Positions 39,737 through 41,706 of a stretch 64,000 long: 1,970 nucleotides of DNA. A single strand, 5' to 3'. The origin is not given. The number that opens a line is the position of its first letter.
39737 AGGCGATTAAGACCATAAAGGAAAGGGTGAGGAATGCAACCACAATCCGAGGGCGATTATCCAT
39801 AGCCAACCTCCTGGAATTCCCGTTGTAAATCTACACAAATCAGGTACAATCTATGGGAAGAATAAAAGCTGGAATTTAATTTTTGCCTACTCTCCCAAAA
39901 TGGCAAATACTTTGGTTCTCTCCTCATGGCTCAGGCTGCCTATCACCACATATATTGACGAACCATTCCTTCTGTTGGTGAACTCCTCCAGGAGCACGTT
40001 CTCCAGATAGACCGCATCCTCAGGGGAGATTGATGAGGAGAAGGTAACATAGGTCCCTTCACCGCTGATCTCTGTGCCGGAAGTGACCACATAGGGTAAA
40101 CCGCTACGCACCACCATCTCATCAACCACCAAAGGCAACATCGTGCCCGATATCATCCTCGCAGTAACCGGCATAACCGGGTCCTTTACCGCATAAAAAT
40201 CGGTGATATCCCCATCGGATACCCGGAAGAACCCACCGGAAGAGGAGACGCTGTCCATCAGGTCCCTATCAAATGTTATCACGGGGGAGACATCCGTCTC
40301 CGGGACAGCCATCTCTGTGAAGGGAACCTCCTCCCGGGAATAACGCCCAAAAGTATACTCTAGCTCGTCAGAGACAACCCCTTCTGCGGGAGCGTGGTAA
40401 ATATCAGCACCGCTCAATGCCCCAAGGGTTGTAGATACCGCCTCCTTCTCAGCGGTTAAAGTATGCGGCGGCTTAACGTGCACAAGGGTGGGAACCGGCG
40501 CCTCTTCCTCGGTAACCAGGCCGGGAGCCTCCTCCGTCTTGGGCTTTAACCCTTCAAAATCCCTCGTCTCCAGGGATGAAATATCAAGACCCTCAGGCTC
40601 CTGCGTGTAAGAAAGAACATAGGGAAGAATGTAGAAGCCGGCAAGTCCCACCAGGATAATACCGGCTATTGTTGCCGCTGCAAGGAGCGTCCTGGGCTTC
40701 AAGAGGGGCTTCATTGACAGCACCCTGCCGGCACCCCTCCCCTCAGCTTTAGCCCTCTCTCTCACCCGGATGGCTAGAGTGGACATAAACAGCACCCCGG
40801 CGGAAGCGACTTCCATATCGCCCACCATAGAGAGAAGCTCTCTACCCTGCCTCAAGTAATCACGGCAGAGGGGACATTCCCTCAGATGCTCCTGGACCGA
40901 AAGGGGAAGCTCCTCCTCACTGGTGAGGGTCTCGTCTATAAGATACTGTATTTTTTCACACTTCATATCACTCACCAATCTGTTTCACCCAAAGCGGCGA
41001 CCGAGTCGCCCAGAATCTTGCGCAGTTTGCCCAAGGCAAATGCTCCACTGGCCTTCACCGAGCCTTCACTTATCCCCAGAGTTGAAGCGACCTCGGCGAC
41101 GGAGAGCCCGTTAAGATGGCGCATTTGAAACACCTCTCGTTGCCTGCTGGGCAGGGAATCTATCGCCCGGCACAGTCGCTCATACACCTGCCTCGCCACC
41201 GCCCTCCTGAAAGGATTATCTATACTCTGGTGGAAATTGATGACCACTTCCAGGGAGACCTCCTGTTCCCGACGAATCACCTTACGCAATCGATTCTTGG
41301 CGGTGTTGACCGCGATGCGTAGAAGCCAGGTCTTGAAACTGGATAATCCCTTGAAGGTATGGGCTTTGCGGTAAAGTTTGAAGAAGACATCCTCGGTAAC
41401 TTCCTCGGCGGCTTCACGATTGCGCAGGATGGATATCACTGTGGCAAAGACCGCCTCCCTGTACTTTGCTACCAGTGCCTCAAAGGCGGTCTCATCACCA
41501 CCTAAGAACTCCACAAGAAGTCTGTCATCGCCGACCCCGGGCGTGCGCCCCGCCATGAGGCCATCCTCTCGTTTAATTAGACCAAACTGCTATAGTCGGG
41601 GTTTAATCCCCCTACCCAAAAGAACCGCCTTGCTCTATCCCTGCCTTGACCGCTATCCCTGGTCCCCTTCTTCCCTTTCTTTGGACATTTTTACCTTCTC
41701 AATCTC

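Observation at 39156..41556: ECF sigma / zinc-finger anti-sigma / CpxP-like periplasmic protein operon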

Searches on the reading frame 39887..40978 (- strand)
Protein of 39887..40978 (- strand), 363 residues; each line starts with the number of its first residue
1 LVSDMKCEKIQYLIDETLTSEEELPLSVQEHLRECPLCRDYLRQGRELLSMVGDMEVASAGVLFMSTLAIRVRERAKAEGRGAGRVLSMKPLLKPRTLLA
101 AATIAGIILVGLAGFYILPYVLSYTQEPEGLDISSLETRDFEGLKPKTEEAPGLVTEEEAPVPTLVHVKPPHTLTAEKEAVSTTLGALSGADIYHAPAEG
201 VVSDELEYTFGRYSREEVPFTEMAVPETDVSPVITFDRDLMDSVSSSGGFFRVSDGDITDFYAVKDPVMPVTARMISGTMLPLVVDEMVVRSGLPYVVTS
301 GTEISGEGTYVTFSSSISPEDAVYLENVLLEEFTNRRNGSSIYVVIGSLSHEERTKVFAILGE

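Call 3: search_protein_families(library=pfam, proteins=[window:39887-40978:-], max_evalue=0.1)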
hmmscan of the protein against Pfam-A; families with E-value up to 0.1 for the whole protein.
window:39887-40978:- (363 aa): 0 families

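Call 4: search_protein_families(library=ncbifam, proteins=[window:39887-40978:-], max_evalue=0.1)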
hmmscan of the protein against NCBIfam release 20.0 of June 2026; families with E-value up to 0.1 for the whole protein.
window:39887-40978:- (363 aa): 3 families
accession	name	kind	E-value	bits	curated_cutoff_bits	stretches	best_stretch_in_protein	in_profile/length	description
NF052375.1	antisigma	equivalog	0.0011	19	100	1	26-114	16-103/217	anti-sigma factor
NF052368.1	antisigmaE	subfamily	0.0027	17.5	50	1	5-46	2-45/48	anti-sigma factor family protein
TIGR00698.1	TIGR00698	subfamily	0.097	11.9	232.6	0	82-126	132-176/335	YeiH family putative sulfate export transporter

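Call 8: search_solved_structures(query=window:39887-40978:-, max_evalue=10, show_alignments=2)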
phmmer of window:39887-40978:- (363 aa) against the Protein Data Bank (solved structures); distinct sequences matched with E-value up to 10: 1.
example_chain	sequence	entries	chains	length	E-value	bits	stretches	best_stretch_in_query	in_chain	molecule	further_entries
3jb4_C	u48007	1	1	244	1.6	11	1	294-343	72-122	VP3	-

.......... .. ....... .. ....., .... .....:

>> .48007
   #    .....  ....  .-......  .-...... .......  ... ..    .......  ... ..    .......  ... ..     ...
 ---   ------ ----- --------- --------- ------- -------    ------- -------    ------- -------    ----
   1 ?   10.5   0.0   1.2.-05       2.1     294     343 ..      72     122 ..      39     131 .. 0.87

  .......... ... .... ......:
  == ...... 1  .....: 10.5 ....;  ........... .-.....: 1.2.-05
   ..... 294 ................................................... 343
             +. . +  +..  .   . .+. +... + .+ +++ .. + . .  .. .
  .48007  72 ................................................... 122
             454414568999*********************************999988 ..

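Call 28: find_homologous_proteins(query=window:39887-40978:-, max_evalue=0.001)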
Query window:39887-40978:- (363 aa): 1 proteins with E <= 0.001 among 8000 candidates.
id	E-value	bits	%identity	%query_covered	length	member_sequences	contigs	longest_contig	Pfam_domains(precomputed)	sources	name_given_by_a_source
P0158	2.3e-230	781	100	100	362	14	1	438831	-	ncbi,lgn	-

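Call 31: find_encoding_contigs(protein=P0158, flank=3000, max_places=4)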
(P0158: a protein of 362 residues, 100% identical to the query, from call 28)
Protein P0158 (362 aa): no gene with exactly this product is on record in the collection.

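Call 50: search_protein_families(library=pfam, alignment_id=A8, max_evalue=1)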
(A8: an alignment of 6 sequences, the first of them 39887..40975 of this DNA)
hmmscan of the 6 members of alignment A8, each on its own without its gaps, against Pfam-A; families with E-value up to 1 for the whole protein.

A. member 1, window:39887-40975:- (362 aa): 0 families

B. families by the number of members that match (of 6 scanned): 3 families
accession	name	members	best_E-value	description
PF13490.11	zf-HC2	3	0.00015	Putative zinc-finger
PF15556.11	Zwint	1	0.03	ZW10 interactor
PF14966.11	DNA_repr_REX1B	1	0.17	DNA repair REX1-B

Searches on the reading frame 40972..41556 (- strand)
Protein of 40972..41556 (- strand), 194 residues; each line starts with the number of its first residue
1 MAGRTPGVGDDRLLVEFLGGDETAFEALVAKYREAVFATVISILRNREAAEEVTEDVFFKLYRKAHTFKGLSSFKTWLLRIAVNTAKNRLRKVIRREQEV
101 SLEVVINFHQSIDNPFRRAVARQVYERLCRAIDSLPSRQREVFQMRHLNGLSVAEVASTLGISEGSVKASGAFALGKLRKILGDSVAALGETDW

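Call 3: search_protein_families(library=pfam, proteins=[window:40972-41556:-], max_evalue=0.1)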
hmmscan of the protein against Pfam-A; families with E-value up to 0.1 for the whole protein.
window:40972-41556:- (194 aa): 8 families
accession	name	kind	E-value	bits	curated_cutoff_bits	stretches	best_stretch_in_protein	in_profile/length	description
PF08281.18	Sigma70_r4_2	-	2.4e-15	56.3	25.7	1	128-175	4-51/54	Sigma-70, region 4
PF04542.20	Sigma70_r2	-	3.6e-14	52.7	24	1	28-92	1-67/71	Sigma-70 region 2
PF04545.22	Sigma70_r4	-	2.4e-12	46.6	24.1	1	131-180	1-50/50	Sigma-70, region 4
PF07638.17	Sigma70_ECF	-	5.7e-06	26.8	21.1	1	124-179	125-180/185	ECF sigma factor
PF00196.25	GerE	-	2.1e-05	24.5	23.5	1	133-178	1-45/57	Bacterial regulatory proteins, luxR family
PF13384.12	HTH_23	-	0.035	14.4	24.6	0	145-167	12-34/50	Homeodomain-like domain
PF22943.2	HTH_68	-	0.045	13.8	27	0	140-168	8-35/45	Putative helix-turn-helix domain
PF13560.12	HTH_31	-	0.096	13.5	27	0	144-167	8-31/64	Helix-turn-helix domain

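Call 4: search_protein_families(library=ncbifam, proteins=[window:40972-41556:-], max_evalue=0.1)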
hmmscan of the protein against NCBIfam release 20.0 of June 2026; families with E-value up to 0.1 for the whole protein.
window:40972-41556:- (194 aa): 118 families (the best 25 are shown)
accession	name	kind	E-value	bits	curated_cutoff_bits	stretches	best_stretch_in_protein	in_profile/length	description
NF009166.1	PRK12513.1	equivalog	1.3e-36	126.2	206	1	8-185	7-189/193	RNA polymerase sigma factor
NF008888.0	PRK11922.1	equivalog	1.1e-31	110.3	204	1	10-186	17-200/231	RNA polymerase sigma factor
TIGR02937.1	sigma70-ECF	superfamily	8.4e-31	106.8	42.9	1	24-182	2-165/165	sigma-70 family RNA polymerase sigma factor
TIGR02985.1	Sig70_bacteroi1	subfamily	6.6e-30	104.5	126.4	1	24-182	2-162/162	RNA polymerase sigma-70 factor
NF007225.0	PRK09643.1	equivalog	1.4e-28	99.9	190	1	8-183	12-183/204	RNA polymerase sigma factor SigM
TIGR02939.1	RpoE_Sigma70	equivalog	9.6e-28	97.5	236.15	1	12-169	9-173/190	RNA polymerase sigma factor RpoE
NF006930.0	PRK09415.1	subfamily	2.1e-27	96.1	198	1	22-182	15-175/179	RNA polymerase factor sigma C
NF004113.0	PRK05602.1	equivalog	5.5e-27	94.8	208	1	10-179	32-198/211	RNA polymerase sigma factor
NF058625.1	sigma_PG0214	equivalog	2.8e-25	89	130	1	22-169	3-148/170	GFO_1088 family ECF-type sigma factor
NF009172.0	PRK12519.1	subfamily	3.2e-25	88.8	222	1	9-186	15-193/194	RNA polymerase sigma factor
TIGR02983.1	SigE-fam_strep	subfamily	9.7e-25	87.3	141.55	1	22-182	5-158/162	SigE family RNA polymerase sigma factor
TIGR02952.1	Sig70_famx2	equivalog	1e-24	87.3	206.45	1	20-182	8-170/170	ECF subfamily RNA polymerase sigma factor, BldN family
NF009168.0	PRK12515.1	subfamily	2.2e-24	86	236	1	9-182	8-179/189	RNA polymerase sigma factor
NF007220.0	PRK09639.1-5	equivalog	4.8e-24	85.1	260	1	23-184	3-166/181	RNA polymerase sigma factor SigX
NF007216.0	PRK09638.1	equivalog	2.7e-23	82.6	194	1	10-184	5-176/180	RNA polymerase sigma factor SigY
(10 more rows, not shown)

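Call 9: search_solved_structures(query=window:40972-41556:-, max_evalue=0.001, show_alignments=1)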
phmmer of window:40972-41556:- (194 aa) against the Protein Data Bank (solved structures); distinct sequences matched with E-value up to 0.001: 26.
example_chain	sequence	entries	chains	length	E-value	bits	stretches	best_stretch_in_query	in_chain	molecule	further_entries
6in7_B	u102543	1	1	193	6.3e-21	78.1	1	10-169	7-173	RNA polymerase sigma-H factor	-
8z6g_B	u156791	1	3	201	6.6e-21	78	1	10-169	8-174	RNA polymerase sigma factor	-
1or7_A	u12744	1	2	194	2.1e-20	76.3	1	11-169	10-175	RNA polymerase sigma-E factor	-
6jbq_F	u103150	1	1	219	3.1e-20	75.8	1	11-169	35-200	ECF RNA polymerase sigma-E factor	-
7qh5_A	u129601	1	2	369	5.4e-15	58.8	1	7-104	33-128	RNA polymerase sigma factor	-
2map_A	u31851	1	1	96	2.9e-13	53.1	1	11-96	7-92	RNA polymerase sigma factor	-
2mao_A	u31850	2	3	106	2.9e-13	53.1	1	11-96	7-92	RNA polymerase sigma factor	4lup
5wuq_A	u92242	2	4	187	1.5e-12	50.8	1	17-181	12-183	ECF RNA polymerase sigma factor SigW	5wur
4nqw_A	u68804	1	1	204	9.3e-12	48.2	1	11-182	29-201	ECF RNA polymerase sigma factor SigK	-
5or5_A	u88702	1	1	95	5.6e-11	45.7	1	11-92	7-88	ECF RNA polymerase sigma-E factor,ECF RNA polymerase sigma factor SigW,ECF RNA polymerase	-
6dxo_A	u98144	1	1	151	3.3e-10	43.2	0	128-185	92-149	RNA polymerase ECF-subfamily sigma factor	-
9m9d_F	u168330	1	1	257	2.1e-09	40.6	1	24-170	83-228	ECF RNA polymerase sigma factor SigE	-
9m98_F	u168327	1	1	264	2.2e-09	40.5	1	24-170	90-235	ECF RNA polymerase sigma factor SigE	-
9m9e_F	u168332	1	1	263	2.2e-09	40.5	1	24-170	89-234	ECF RNA polymerase sigma factor SigE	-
2q1z_A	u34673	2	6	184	5.8e-09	39.1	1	21-180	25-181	RpoE, ECF SigE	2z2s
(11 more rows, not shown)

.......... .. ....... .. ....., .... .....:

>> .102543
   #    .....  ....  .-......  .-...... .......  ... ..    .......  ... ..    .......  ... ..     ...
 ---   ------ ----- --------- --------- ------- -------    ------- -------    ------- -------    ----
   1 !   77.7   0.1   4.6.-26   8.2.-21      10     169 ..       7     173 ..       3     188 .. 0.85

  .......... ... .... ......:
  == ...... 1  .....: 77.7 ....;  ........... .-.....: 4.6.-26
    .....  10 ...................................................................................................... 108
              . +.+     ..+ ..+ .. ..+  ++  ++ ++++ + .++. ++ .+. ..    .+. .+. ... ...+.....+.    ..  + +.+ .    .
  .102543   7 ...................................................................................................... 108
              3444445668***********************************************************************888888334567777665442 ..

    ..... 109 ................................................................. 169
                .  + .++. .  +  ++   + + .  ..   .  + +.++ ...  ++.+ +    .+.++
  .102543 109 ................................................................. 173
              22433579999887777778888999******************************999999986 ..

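Call 30: list_cluster_members(proteins=[P0158, P0001, window:40972-41556:-])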
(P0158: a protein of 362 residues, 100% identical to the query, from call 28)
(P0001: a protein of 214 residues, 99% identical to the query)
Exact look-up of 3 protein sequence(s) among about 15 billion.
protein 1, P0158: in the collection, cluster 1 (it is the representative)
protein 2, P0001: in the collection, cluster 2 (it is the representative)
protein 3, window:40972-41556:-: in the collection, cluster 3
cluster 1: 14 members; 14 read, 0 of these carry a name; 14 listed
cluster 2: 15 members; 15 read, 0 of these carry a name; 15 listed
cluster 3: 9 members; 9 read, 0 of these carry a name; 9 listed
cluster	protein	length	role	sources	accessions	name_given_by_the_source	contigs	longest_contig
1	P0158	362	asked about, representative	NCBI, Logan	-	-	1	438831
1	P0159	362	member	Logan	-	-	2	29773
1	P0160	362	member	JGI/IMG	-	-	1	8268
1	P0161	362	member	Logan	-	-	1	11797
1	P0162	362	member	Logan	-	-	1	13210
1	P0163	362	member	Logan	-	-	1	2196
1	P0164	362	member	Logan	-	-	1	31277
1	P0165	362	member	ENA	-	-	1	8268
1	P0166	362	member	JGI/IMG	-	-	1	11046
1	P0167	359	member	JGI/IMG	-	-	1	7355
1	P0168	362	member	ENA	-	-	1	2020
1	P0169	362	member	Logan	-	-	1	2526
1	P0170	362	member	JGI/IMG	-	-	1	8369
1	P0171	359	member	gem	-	-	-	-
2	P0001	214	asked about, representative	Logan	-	-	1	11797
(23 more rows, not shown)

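Call 33: find_encoding_contigs(protein=window:40972-41556:-, flank=1000, max_places=4)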
Protein window:40972-41556:- (194 aa): 7 contigs read that carry it; 4 places shown.
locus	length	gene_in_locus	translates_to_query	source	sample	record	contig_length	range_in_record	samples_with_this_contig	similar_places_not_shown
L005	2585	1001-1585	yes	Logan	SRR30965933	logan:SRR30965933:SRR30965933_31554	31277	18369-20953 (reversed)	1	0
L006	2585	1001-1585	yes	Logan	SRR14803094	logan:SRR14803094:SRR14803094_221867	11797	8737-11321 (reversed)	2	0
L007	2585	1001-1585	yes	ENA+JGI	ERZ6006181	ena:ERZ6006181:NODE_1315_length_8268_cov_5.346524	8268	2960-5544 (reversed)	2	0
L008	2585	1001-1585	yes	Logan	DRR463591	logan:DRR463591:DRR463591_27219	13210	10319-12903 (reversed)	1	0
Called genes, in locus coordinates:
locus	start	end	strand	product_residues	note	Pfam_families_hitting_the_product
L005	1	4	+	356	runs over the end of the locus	PF00586:AIRS, PF02769:AIRS_C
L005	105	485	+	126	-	-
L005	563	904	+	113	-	-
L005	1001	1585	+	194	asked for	PF07638:Sigma70_ECF (weak), PF04542:Sigma70_r2, PF08281:Sigma70_r4_2, PF00196:GerE (faint), PF04545:Sigma70_r4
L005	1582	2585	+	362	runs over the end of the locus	-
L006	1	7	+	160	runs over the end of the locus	?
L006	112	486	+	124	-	-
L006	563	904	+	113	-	-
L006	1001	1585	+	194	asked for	PF07638:Sigma70_ECF (weak), PF04542:Sigma70_r2, PF08281:Sigma70_r4_2, PF00196:GerE (faint), PF04545:Sigma70_r4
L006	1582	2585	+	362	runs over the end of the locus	-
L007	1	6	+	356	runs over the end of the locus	PF00586:AIRS, PF02769:AIRS_C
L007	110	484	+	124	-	-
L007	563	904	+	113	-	-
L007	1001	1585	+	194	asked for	PF07638:Sigma70_ECF (weak), PF04542:Sigma70_r2, PF08281:Sigma70_r4_2, PF00196:GerE (faint), PF04545:Sigma70_r4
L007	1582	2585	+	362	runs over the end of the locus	-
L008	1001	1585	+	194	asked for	PF07638:Sigma70_ECF (weak), PF04542:Sigma70_r2, PF08281:Sigma70_r4_2, PF00196:GerE (faint), PF04545:Sigma70_r4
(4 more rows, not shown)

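Call 71: find_related_loci(query=A10, collection=genome_contigs, flank=4000)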
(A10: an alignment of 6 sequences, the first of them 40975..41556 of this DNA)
Query A10 (194 aa) in genome_contigs; peptide patterns used: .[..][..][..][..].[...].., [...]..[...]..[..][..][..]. (x = any residue, [..] = any of these).
599 stretches matched a pattern (row limit reached: there are more); 508 encode a relative of the query (tblastn E <= 1e-3); the best 80 are kept; 80 distinct loci.
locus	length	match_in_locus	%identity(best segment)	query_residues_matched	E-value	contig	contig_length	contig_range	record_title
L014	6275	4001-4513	48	9-179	1e-47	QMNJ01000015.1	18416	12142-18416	MAG: Candidatus Coatesbacteria bacterium isolate B26_G2 B26_Guay2_scaffold_00419, whole genome shotgun sequence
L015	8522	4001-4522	41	9-182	3e-30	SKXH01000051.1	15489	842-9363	MAG: Bacteroidetes bacterium isolate CSSed162cmB_234 CSSed16-2cmB-10559, whole genome shotgun sequence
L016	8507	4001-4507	40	20-182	2e-29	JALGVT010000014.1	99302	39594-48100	MAG: candidate division LCP-89 bacterium isolate Meg19_1012_Bin_459 Meg19_1012_Bin_459_scaffold_563, whole genome shotgu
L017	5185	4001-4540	36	10-192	1e-32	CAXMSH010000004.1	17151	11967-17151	MAG: Thermodesulfovibrionia bacterium isolate 10C-St20-MC-01_bin.12.strict genome assembly, contig: NODE_4_length_17151_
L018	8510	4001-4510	33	8-179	1e-26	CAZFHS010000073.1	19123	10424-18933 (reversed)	MAG TPA_asm: uncultured Gemmatimonadaceae bacterium isolate binchicken_co97_465 genome assembly, contig: NODE_11754_leng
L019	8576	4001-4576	34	4-186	1e-26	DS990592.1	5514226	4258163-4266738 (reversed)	Verrucomicrobiae bacterium DG1235 scf_1104243000192 genomic scaffold, whole genome shotgun sequence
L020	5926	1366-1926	35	9-186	3e-26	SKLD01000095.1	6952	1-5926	MAG: Opitutales bacterium isolate CSSed162cmA_196 CSSed16-2cmA-49446, whole genome shotgun sequence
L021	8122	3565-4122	35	10-186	6e-26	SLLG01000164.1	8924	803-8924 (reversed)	MAG: Opitutales bacterium isolate CSSed165cm_301R1 CSSed16-5cm-32263, whole genome shotgun sequence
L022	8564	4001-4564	33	9-182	8e-26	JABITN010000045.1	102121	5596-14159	MAG: Opitutales bacterium isolate SI072_bin25 k141_3513521, whole genome shotgun sequence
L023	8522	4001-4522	37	10-183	7e-26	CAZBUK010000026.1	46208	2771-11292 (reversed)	MAG TPA_asm: uncultured Ignavibacteriales bacterium isolate SRP217488_co1_215 genome assembly, contig: NODE_304_length_4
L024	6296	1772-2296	32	9-182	9e-26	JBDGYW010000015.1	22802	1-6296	MAG: Gemmatimonadota bacterium isolate M3-38_Bin_161 M3-38_Bin_161_scaffold_8893, whole genome shotgun sequence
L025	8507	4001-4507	37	20-182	1e-25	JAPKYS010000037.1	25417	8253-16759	MAG: bacterium isolate LacPavin_0920_SED3_MAG_51_16 LacPavin_0920_SED3_scaffold_834909, whole genome shotgun sequence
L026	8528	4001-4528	35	19-186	2e-25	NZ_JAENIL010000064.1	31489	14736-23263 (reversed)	Pelagicoccus mobilis strain KCTC 13126 scaffold_64_31490, whole genome shotgun sequence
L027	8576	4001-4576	33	4-186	2e-25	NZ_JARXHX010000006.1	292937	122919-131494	Pelagicoccus sp. SDUM812002 scaffold_6_length=292938, whole genome shotgun sequence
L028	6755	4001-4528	34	19-186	2e-25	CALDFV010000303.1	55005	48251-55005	MAG: uncultured Opitutaceae bacterium isolate S1_Bin_Bin_254_1 genome assembly, contig: c_000000260768, whole genome sho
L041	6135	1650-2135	33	19-183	2e-24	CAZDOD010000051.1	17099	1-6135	MAG TPA_asm: uncultured Thermodesulfobacteriota bacterium isolate binchicken_co129_644 genome assembly, contig: NODE_984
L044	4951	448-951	35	23-183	1e-24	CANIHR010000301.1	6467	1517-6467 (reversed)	MAG: Bryobacterales bacterium isolate RE-9nov16-157 genome assembly, contig: RE-9nov16-C34607, whole genome shotgun sequ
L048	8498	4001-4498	36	25-183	4e-24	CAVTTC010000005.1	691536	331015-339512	MAG: uncultured Acidobacteriota bacterium isolate MFD00822.bin.2.80 genome assembly, contig: contig_34388, whole genome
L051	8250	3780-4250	33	28-182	4e-24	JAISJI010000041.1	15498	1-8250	MAG: Ignavibacteria bacterium isolate Hs463_bin107 k119_901588, whole genome shotgun sequence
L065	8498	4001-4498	36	25-183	2e-23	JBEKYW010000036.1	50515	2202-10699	MAG: Bryobacteraceae bacterium isolate SPRUCE 684 SPRUCE_684_36, whole genome shotgun sequence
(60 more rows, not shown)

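Call 83: search_protein_families(library=pfam, proteins=[L015:5126-5605:+, L023:5181-5669:+, L041:2649-3290:+, L051:5085-5642:+, L044:1435-2079:+, L048:4957-5541:+, L065:5010-5594:+, L014:5739-6254:+], max_evalue=0.01)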
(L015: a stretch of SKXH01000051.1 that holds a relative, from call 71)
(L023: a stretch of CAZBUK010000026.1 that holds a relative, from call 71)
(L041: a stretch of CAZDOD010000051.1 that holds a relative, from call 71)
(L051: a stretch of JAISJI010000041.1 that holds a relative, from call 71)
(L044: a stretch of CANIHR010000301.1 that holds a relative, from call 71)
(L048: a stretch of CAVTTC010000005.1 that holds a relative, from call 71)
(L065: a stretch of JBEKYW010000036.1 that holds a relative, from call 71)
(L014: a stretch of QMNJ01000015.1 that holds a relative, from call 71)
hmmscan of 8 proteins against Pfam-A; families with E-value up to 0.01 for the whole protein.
L015:5126-5605:+ (159 aa): 2 families
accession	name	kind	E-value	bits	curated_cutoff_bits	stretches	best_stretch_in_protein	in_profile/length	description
PF13801.11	Metal_resist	-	1.7e-06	28.6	29.2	1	10-118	7-115/125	Heavy-metal resistance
PF17561.7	TssO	-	0.0032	18.1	29.2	0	56-135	51-127/148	Type VI secretion system, TssO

L023:5181-5669:+ (162 aa): 0 families

L041:2649-3290:+ (213 aa): 0 families

L051:5085-5642:+ (185 aa): 2 families
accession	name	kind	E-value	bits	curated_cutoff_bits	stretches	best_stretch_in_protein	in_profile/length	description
PF18119.6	RIG-I_C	-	0.0029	18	23.2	1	40-130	26-119/141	RIG-I receptor C-terminal domain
PF20537.3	DUF6752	-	0.0077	16.4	27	0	74-92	9-27/55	Domain of unknown function (DUF6752)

L044:1435-2079:+ (214 aa): 2 families
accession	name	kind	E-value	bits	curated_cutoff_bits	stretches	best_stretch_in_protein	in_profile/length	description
PF07813.17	LTXXQ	-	7.2e-07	30.3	24.3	1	77-174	4-98/100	LTXXQ motif family protein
PF13801.11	Metal_resist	-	1.7e-06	28.6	29.2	1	68-170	18-124/125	Heavy-metal resistance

L048:4957-5541:+ (194 aa): 2 families
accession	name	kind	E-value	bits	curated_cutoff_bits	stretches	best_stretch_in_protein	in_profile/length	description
PF13801.11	Metal_resist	-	1.9e-15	57.6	29.2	1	60-169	21-124/125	Heavy-metal resistance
PF07813.17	LTXXQ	-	3.5e-05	24.9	24.3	1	81-173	9-98/100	LTXXQ motif family protein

L065:5010-5594:+ (194 aa): 2 families
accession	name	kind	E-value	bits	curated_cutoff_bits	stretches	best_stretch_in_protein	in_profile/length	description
PF13801.11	Metal_resist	-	5e-16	59.4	29.2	1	57-169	15-124/125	Heavy-metal resistance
PF07813.17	LTXXQ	-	1.7e-05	25.9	24.3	1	77-173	5-98/100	LTXXQ motif family protein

L014:5739-6254:+ (171 aa): 1 family
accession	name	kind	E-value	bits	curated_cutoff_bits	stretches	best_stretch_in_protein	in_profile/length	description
PF17480.7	AlphaC_N2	-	0.0064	16.9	25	0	84-116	29-61/71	AlphaC N-terminal domain 2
